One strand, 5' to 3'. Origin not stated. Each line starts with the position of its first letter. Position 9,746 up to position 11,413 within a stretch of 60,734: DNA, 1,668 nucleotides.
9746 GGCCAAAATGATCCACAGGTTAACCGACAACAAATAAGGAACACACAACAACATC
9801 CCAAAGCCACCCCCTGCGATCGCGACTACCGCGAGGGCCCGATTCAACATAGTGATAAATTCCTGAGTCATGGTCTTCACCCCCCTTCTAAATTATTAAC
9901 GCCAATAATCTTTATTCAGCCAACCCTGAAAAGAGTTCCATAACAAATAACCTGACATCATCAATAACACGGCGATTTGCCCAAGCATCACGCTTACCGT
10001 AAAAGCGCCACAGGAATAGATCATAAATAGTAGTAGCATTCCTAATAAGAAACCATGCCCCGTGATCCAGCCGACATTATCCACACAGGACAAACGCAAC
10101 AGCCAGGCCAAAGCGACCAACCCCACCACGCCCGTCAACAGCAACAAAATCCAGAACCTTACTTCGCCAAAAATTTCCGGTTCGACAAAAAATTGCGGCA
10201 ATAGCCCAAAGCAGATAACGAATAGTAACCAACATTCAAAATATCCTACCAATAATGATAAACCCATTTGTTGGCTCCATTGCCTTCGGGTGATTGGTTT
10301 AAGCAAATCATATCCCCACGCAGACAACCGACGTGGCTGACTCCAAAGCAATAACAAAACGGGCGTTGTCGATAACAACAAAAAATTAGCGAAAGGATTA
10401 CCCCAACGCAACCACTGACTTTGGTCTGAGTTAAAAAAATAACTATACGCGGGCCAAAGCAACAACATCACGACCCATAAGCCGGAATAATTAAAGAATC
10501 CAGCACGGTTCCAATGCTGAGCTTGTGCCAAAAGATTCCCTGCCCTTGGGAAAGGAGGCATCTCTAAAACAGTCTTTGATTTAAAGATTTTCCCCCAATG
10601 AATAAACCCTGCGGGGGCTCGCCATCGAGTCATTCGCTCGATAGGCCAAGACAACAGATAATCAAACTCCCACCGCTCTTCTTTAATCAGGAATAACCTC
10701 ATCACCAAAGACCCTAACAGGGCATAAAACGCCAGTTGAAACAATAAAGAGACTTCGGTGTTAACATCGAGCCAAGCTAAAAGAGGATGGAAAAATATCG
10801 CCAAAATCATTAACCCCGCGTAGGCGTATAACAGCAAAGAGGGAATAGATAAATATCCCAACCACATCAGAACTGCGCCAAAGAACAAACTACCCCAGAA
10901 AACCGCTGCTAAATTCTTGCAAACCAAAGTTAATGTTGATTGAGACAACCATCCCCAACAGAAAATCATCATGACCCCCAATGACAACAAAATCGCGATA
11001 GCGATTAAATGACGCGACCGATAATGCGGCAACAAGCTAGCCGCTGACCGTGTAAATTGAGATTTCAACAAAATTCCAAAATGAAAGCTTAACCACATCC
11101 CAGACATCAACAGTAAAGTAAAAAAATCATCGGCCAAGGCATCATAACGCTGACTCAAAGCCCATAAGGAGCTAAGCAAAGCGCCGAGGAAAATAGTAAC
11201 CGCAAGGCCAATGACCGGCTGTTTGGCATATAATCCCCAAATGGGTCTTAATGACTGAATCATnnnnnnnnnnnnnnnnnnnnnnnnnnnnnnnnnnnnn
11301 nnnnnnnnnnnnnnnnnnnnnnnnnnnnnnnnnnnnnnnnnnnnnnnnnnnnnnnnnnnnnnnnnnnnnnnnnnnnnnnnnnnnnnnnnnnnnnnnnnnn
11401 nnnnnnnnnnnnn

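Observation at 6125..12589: Exosortase system embedded in a YtrA-type GntR/ABC operon, with no polysaccharide genes nearby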

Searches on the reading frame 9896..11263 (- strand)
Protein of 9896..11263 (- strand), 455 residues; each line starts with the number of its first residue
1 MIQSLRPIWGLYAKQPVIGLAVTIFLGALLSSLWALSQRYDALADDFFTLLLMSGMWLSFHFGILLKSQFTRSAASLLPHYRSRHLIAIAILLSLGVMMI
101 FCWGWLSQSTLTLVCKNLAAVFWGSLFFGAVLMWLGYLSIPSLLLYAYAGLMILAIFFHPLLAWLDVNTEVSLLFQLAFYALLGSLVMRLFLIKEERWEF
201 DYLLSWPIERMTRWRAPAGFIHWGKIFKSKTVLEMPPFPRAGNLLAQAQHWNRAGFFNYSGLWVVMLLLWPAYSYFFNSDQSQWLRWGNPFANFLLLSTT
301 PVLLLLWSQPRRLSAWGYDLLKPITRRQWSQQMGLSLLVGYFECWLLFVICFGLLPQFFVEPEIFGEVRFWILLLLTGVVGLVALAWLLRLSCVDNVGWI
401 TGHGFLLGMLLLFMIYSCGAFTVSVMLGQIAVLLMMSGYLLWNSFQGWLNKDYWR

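Call 3: search_protein_families(library=ncbifam, proteins=[window:9896-11263:-], max_evalue=0.01)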
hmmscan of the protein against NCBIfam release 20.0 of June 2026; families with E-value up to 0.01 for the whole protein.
window:9896-11263:- (455 aa): 0 families

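Call 4: search_protein_families(library=pfam, proteins=[window:9896-11263:-], max_evalue=0.01)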
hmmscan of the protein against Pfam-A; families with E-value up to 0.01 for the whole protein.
window:9896-11263:- (455 aa): 0 families

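Call 22: find_homologous_proteins(query=window:9896-11263:-, max_evalue=0.001)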
Query window:9896-11263:- (455 aa): 4 proteins with E <= 0.001 among 8000 candidates.
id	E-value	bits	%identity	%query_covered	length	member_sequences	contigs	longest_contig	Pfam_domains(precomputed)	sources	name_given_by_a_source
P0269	0.0e+0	1014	100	100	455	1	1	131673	-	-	-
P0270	3.7e-59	219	33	90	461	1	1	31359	-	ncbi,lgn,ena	-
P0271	4.5e-54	202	29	90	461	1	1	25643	-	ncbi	ncbi:hypothetical protein ACFL1E_05850 [Candidatus Omnitrophota bacterium]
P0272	1.5e-53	201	29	100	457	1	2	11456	-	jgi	-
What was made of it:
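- Tried and rejected: The search with TM455 found three relatives (call 22).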

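Call 30: find_encoding_contigs(protein=P0270, flank=8000, max_places=1)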
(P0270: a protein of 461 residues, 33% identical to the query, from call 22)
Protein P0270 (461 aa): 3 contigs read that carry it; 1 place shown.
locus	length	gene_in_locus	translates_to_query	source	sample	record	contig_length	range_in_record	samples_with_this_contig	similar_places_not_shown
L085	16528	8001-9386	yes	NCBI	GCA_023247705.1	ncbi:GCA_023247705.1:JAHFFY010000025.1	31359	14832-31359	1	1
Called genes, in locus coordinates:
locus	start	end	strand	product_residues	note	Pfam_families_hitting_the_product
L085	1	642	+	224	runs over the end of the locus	PF00528:BPD_transp_1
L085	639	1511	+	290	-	PF00005:ABC_tran, PF13304:AAA_21 (faint)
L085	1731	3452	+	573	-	PF02683:DsbD_TM, PF13386:DsbD_2 (weak), PF00578:AhpC-TSA, PF08534:Redoxin, PF13905:Thioredoxin_8, PF17991:Thioredoxin_10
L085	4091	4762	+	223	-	PF05552:MS_channel_1st_1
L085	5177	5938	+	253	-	-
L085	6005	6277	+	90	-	PF11084:DUF2621 (weak)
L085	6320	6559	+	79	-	PF26604:CBU_0592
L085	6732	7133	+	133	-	PF00392:GntR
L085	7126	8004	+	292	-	PF13175:AAA_15 (faint), PF00005:ABC_tran, PF13304:AAA_21 (weak)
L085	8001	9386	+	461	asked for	-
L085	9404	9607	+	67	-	-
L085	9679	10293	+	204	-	PF09721:Exosortase_EpsH (faint)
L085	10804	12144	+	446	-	PF02646:RmuC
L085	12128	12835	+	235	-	PF02578:Cu-oxidase_4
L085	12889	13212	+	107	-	PF03091:CutA1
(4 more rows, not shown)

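Call 31: find_encoding_contigs(protein=P0271, flank=8000, max_places=1)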
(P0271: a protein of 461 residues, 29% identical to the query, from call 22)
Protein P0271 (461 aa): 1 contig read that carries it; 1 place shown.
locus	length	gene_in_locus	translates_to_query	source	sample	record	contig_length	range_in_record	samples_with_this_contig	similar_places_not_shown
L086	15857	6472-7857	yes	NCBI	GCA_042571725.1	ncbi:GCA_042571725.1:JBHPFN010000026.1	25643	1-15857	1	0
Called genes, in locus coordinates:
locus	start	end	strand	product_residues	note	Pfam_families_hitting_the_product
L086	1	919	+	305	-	PF00006:ATP-synt_ab, PF22919:ATP-synt_VA_C (weak)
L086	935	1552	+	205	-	PF01813:ATP-synt_D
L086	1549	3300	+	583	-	PF01496:V_ATPase_I (weak)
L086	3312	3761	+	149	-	PF00137:ATP-synt_C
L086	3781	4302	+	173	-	-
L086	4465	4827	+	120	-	PF05635:23S_rRNA_IVP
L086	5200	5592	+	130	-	PF00392:GntR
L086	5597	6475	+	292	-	PF00005:ABC_tran, PF13304:AAA_21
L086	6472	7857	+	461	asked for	-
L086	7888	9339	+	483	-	PF02310:B12-binding, PF04055:Radical_SAM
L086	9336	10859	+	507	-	PF18566:Ldi (weak)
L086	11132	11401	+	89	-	PF01541:GIY-YIG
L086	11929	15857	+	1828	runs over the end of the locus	PF08126:Propeptide_C25, PF01364:Peptidase_C25, PF01079:Hint, PF07591:PT-HINT, PF14890:Intein_splicing (faint)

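Call 32: find_encoding_contigs(protein=P0272, flank=8000, max_places=1)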
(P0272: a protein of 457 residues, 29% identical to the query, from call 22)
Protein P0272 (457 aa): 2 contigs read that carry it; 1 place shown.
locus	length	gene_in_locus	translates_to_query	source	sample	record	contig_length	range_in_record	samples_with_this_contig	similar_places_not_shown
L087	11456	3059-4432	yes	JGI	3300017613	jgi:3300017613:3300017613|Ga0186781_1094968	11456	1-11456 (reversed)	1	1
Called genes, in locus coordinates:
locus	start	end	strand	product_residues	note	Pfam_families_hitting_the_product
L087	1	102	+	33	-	?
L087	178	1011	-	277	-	PF13276:HTH_21, PF00665:rve, PF13683:rve_3, PF13333:rve_2 (weak)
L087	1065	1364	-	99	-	PF01527:HTH_Tnp_1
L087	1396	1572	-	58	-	-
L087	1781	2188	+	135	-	PF00392:GntR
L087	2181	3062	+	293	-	PF13175:AAA_15 (faint), PF00005:ABC_tran, PF13304:AAA_21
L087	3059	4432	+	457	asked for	-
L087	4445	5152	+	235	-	-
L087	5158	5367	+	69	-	PF13903:Claudin_2 (weak)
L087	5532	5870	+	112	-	-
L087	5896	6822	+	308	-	PF03372:Exo_endo_phos, PF14529:Exo_endo_phos_2 (weak)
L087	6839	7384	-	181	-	-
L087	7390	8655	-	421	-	PF12704:MacB_PCD (weak), PF02687:FtsX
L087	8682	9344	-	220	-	PF00005:ABC_tran, PF13304:AAA_21 (weak)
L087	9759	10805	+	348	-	PF00356:LacI, PF00532:Peripla_BP_1, PF13407:Peripla_BP_4, PF13377:Peripla_BP_3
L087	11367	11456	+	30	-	?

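Call 35: find_related_loci(query=A2, collection=metagenome_contigs, flank=9000)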
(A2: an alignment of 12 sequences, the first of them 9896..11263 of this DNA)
Query A2 (455 aa) in metagenome_contigs; peptide patterns used: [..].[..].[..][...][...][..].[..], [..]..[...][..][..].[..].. (x = any residue, [..] = any of these).
150 stretches matched a pattern; 9 encode a relative of the query (tblastn E <= 1e-3); 9 distinct loci.
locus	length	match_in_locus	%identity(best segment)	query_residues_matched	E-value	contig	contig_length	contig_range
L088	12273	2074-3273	32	26-415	7e-52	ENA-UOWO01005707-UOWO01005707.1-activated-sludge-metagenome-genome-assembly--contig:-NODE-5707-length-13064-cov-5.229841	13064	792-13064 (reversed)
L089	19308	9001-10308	31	26-453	3e-49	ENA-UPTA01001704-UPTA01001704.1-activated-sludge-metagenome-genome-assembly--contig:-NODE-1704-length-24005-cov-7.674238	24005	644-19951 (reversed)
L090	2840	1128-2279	29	25-400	1e-47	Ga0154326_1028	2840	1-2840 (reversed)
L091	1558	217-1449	27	44-453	1e-33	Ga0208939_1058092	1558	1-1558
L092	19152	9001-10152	29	25-400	5e-45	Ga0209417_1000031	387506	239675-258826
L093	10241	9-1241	26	44-453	2e-28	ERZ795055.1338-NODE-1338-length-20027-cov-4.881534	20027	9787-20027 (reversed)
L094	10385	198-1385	22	45-452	3e-21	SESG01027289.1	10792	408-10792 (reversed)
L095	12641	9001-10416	26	1-452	3e-32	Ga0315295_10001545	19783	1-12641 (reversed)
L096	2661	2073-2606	31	44-219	3e-18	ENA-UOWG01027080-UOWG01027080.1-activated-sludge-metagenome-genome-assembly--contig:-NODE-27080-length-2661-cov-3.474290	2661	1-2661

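Call 36: search_solved_structures(query=A2, max_evalue=10)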
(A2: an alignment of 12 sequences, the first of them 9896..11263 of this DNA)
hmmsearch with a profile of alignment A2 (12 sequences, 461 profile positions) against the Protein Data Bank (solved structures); distinct sequences matched with E-value up to 10: 0.
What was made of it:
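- Tried and rejected: A profile search against PDB sequences gave no hit (call 36).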

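Call 43: search_protein_families(library=pfam, proteins=[L093:1626-2588:+, L093:2585-4153:+, L093:4178-5188:+, L093:5971-8403:+, L095:10791-12209:+, L095:12196-12621:+, L087:4445-5152:+, L087:5532-5870:+, L086:7888-9339:+, L086:9336-10859:+], max_evalue=0.01)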
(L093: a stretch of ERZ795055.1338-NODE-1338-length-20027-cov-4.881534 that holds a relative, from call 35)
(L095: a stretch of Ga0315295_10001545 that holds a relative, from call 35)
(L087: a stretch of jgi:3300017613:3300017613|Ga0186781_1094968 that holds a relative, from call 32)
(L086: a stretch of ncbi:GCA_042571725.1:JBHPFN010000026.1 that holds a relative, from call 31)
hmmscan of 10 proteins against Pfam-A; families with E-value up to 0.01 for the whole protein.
L093:1626-2588:+ (320 aa): 9 families
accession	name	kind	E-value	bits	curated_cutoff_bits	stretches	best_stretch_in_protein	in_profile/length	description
PF00005.33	ABC_tran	-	5.2e-28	98.8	25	1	26-168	2-136/137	ABC transporter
PF13304.12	AAA_21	-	7.4e-16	59.5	27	2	133-202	230-302/304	AAA domain, putative AbiEii toxin, Type IV TA system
PF13732.12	DrrA1-3_C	-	8.5e-06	26.8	27.4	1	222-313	1-79/81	ATP-binding protein DrrA1-3-like, C-terminal domain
PF02463.25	SMC_N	-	2e-05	24.6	40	0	37-59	26-48/220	RecF/RecN/SMC N terminal domain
PF00004.35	AAA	-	0.0001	23.2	21.2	1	40-71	3-34/131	ATPase family associated with various cellular activities (AAA)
PF13476.12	AAA_23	-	0.00063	20.9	27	1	26-59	11-43/201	AAA domain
PF13175.12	AAA_15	-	0.0012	18.9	32.1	0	38-60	26-48/374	AAA ATPase domain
PF13604.12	AAA_30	-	0.0045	17.2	27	0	36-194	19-120/191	AAA domain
PF13555.12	AAA_29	-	0.0095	16.1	27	0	29-62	16-49/61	P-loop containing region of AAA domain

L093:2585-4153:+ (522 aa): 0 families

L093:4178-5188:+ (336 aa): 1 family
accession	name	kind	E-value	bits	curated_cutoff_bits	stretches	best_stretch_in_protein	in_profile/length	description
PF05708.18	Peptidase_C92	-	3.1e-22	79.8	27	1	46-216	2-166/166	Permuted papain-like amidase enzyme, YaeF/YiiX, C92 family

L093:5971-8403:+ (810 aa): 12 families
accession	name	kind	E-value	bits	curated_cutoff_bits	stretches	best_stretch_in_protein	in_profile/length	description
PF08447.18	PAS_3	-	5e-30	104.1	25.6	2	479-568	2-89/89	PAS fold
PF02518.31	HATPase_c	-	2.7e-28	99.1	26.4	1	702-809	2-108/111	Histidine kinase-, DNA gyrase B-, and HSP90-like ATPase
PF13426.13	PAS_9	-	2.7e-19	69.8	27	2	340-443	1-103/103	PAS domain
PF00512.31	HisKA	-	7e-15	55.3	26.9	1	587-655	1-66/66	His Kinase A (phospho-acceptor) domain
PF02743.24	dCache_1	-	2.5e-14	53.8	45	1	60-283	23-239/240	Cache domain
PF08448.16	PAS_4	-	1.5e-12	48.1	23.1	1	338-446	3-110/110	PAS fold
PF00989.32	PAS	-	2.4e-12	47.3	22.6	1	330-432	1-104/113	PAS fold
PF13188.13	PAS_8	-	7.8e-11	41.9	21.8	1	330-376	1-45/65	PAS domain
PF14598.12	PAS_11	-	8.5e-07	29.4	25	1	489-570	25-103/109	PAS domain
PF13589.12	HATPase_c_3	-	0.00066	20.2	25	1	708-778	5-77/137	Histidine kinase-, DNA gyrase B-, and HSP90-like ATPase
PF12860.13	PAS_7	-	0.0038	17.8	27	0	563-578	99-114/115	PAS fold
PF17203.10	sCache_3_2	-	0.0081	16.7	28.4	0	59-185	7-124/140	Single cache domain 3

L095:10791-12209:+ (472 aa): 3 families
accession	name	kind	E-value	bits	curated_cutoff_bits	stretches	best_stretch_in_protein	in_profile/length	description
PF04055.27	Radical_SAM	-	2.2e-13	51.2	29.5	1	165-323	2-164/166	Radical SAM superfamily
PF02310.24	B12-binding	-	7.4e-12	45.6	32.1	1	26-119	12-117/121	B12 binding domain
PF13282.11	DUF4070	-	0.0018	18.8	22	1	344-396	1-52/144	Domain of unknown function (DUF4070)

L095:12196-12621:+ (141 aa): 0 families

L087:4445-5152:+ (235 aa): 0 families

L087:5532-5870:+ (112 aa): 0 families

L086:7888-9339:+ (483 aa): 2 families
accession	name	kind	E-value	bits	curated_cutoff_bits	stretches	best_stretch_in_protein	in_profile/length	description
PF04055.27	Radical_SAM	-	4.4e-13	50.2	29.5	1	164-325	1-166/166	Radical SAM superfamily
PF02310.24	B12-binding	-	7e-10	39.2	32.1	1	26-122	12-120/121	B12 binding domain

L086:9336-10859:+ (507 aa): 1 family
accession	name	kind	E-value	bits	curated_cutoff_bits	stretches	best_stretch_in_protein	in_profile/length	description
PF18566.7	Ldi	-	4.5e-12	46.6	26.1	2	201-290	153-243/318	Linalool dehydratase/isomerase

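Call 47: predict_structure(alignment_id=A3)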
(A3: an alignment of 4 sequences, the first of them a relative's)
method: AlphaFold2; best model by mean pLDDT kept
length: 455 residues; sequences in the alignment: 4
mean_pLDDT: 58.5   pTM: 0.58
mean pLDDT of the five models: 58.5, 56.6, 54.0, 51.3, 50.1
residues with pLDDT >= 90: 0; 70-90: 118; 50-70: 176; < 50: 161
segments of 3 or more residues with pLDDT < 50: 71-78, 111-178, 182-235, 276-289, 310-321, 452-455
pLDDT, mean of each block of 10 residues (from residue 1): 73 73 82 81 68 64 58 48 68 67 61 44 46 41 47 45 41 48 45 39 34 28 29 46 67 56 59 49 42 59 62 43 59 73 81 70 72 81 74 61 65 60 78 83 70 42
secondary structure, 60 per line:
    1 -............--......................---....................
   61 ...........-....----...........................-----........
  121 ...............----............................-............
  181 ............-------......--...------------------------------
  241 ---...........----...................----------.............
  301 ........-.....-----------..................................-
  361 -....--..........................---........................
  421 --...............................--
elements in order: H2-13 H16-37 H41-71 H73-76 H81-107 H113-135 H140-167 H169-192 H200-205 H244-254 H259-277 H288-308 H310-314 H326-359 H362-365 H368-393 H397-420 H423-453
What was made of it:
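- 9896..11263 (-): 455-aa polytopic membrane protein ('TM455'), probably the fused 6+6-helix permease of the ABC system. An ATGA overlap couples it to the ATPase gene. The AF2 model is of low confidence (pLDDT 58.5) and shows 6+6 long helices, each half preceded by a short helix (call 47).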

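Call 53: fold_search(model_id=the predicted structure, library=pdb)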
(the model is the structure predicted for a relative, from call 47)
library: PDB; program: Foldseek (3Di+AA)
matches with E <= 10: 139; with E <= 0.001: 0
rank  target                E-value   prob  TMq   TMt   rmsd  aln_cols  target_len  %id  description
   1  8k1o_A                2.5e-01  0.94  0.42  0.39  10.9       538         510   13  mycobacterial efflux pump, AMPPNP bound state (released 2024-07-17)
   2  8ce1_B                4.3e-01  0.96  0.29  0.50   6.5       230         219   10  Cytochrome c maturation complex CcmABCD (released 2023-09-06)
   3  7o0y_E                5.5e-01  0.97  0.30  0.49   6.5       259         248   15  ABC transporter NosDFY, nucleotide-free in GDN (released 2022-04-13)
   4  7dqk_B                6.2e-01  0.41  0.30  0.29  16.8       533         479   14  A nicotine MATE transporter, Nicotiana tabacum MATE2 (NtMATE2) (released 2021-06-09)
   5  7qba_E                7.9e-01  0.89  0.28  0.44   9.1       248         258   16  CryoEM structure of the ABC transporter NosDFY complexed with nitrous oxide reductase NosZ (released 2022-08-03)
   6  8u1a_B                8.6e-01  0.35  0.24  0.31  18.9       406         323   11  De novo Design of Near Infrared Fluorescent Proteins (released 2024-09-11)
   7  8bi0_A                9.3e-01  0.95  0.30  0.25   6.5       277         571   10  ABCG2 turnover-2 state with tariquidar bound (released 2023-01-11)
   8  9b3l                  1.1e+00  0.10  0.15  0.18  25.3       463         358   12  NorA in occluded conformation (NorA-BRIL fusion) (released 2024-12-11)
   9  7o12_E                1.3e+00  0.72  0.26  0.43   7.7       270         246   14  ABC transporter NosDFY, AMPPNP-bound in GDN (released 2022-04-13)
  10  8p8j_B                1.3e+00  0.87  0.29  0.25   7.7       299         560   11  Structure of 5D3-Fab and nanobody(Nb96)-bound ABCG2 (released 2023-08-30)
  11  9mg8_A                1.6e+00  0.13  0.17  0.21  24.1       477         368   11  Crystal Structure of b-iTHR-110 (released 2025-12-17)
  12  5tzy                  1.8e+00  0.04  0.12  0.13  29.6       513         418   11  GPR40 in complex with AgoPAM AP8 and partial agonist MK-8666 (released 2017-06-07)
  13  7ojh_A                2.1e+00  0.85  0.33  0.27   6.0       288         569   12  ABCG2 topotecan turnover-1 state (released 2021-07-21)
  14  7oji_A                2.1e+00  0.80  0.31  0.25   7.4       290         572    9  ABCG2 topotecan turnover-2 state (released 2021-07-21)
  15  7oj8_A                2.2e+00  0.69  0.27  0.23   5.7       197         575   13  ABCG2 E1S turnover-2 state (released 2021-07-21)
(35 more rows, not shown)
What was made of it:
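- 9896..11263 (-): The top Foldseek hits are type V permeases (Rv1217c with TMq 0.42, CcmB, NosY, ABCG2), but all have E > 0.25 (call 53).
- On ABC-2 / type V ABC exporter: The 6+6-helix model has pLDDT 58.5, and its top Foldseek hits are type V permeases with E > 0.25 (calls 47 and 53).
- LptF/G and other extractor-type permeases appear among the weak structural matches (call 53). The structural matches are non-significant and rest on a low-confidence model (calls 47 and 53).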

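Call 83: search_protein_families(library=padloc, proteins=[window:9896-11263:-], max_evalue=0.001)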
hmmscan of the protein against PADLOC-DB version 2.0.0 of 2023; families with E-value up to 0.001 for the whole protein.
window:9896-11263:- (455 aa): 0 families
